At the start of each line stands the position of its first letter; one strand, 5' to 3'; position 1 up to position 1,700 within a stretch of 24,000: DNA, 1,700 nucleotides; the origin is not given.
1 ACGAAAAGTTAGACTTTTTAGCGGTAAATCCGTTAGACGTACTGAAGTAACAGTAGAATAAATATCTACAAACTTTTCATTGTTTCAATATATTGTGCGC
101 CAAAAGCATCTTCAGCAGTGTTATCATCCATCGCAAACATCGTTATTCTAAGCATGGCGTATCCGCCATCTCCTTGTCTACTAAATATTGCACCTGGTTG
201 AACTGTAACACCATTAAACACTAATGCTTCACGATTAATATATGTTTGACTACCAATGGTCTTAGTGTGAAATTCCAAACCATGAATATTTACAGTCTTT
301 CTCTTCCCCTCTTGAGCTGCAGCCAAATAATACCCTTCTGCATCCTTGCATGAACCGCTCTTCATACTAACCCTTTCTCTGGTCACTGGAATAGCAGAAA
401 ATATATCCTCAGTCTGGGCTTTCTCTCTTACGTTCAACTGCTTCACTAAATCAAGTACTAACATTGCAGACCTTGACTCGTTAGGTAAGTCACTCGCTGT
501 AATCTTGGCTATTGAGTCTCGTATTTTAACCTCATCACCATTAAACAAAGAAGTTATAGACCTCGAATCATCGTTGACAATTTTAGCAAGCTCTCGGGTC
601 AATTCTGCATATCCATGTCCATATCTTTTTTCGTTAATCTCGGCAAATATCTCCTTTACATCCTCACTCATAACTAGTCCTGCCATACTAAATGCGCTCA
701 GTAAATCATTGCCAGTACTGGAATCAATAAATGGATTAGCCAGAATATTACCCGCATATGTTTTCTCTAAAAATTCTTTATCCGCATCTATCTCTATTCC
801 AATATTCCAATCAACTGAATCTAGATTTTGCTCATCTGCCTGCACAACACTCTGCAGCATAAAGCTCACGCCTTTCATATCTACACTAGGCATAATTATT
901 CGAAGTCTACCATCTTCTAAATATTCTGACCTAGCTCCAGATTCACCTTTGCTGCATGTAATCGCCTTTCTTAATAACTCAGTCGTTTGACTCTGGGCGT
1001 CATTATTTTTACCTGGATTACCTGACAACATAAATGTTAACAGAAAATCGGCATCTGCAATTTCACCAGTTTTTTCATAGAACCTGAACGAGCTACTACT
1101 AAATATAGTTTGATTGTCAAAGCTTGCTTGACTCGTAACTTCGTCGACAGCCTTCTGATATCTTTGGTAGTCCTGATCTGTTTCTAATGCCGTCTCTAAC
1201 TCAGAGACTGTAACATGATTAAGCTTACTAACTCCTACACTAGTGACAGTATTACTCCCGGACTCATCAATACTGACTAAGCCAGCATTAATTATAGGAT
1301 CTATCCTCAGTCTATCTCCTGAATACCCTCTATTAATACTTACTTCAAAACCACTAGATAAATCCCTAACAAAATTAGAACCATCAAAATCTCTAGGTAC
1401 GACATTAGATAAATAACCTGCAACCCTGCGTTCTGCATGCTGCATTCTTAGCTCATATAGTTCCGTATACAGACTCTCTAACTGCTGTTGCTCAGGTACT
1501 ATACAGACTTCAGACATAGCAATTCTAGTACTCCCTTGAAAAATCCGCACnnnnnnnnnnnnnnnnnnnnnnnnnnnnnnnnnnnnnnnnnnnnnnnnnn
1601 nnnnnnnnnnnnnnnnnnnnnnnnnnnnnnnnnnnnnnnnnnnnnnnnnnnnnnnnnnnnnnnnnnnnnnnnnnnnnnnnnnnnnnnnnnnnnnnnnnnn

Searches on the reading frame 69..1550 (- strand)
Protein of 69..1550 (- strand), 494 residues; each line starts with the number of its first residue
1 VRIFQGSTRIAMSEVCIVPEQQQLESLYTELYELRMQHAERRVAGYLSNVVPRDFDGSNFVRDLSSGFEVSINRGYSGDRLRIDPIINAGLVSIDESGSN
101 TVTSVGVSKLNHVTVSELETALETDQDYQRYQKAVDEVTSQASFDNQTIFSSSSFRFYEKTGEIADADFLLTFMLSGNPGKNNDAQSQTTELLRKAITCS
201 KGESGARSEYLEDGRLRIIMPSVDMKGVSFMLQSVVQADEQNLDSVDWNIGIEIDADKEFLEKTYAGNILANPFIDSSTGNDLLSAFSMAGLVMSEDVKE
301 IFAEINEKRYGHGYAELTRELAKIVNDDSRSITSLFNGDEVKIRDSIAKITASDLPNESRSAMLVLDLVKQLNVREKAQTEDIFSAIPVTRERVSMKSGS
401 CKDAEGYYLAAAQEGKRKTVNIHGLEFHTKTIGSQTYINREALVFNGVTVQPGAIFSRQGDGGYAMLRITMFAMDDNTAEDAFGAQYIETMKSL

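Call 3: search_protein_families(library=pfam, proteins=[window:69-1550:-], max_evalue=10)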
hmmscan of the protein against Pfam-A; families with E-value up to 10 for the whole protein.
window:69-1550:- (494 aa): 0 families

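Call 4: search_protein_families(library=ncbifam, proteins=[window:69-1550:-], max_evalue=10)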
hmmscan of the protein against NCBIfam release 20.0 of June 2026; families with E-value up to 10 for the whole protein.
window:69-1550:- (494 aa): 0 families

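Call 62: search_protein_families(library=padloc, proteins=[window:69-1517:-], max_evalue=0.1)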
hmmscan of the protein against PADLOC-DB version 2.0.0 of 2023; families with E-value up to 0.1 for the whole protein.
window:69-1517:- (483 aa): 0 families

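Call 70: search_protein_families(library=phrogs, proteins=[window:69-1517:-], max_evalue=0.01)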
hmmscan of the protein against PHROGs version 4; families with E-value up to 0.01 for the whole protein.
window:69-1517:- (483 aa): 0 families

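Call 71: search_solved_structures(query=window:69-1517:-, max_evalue=1)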
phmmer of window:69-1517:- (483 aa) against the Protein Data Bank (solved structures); distinct sequences matched with E-value up to 1: 0.
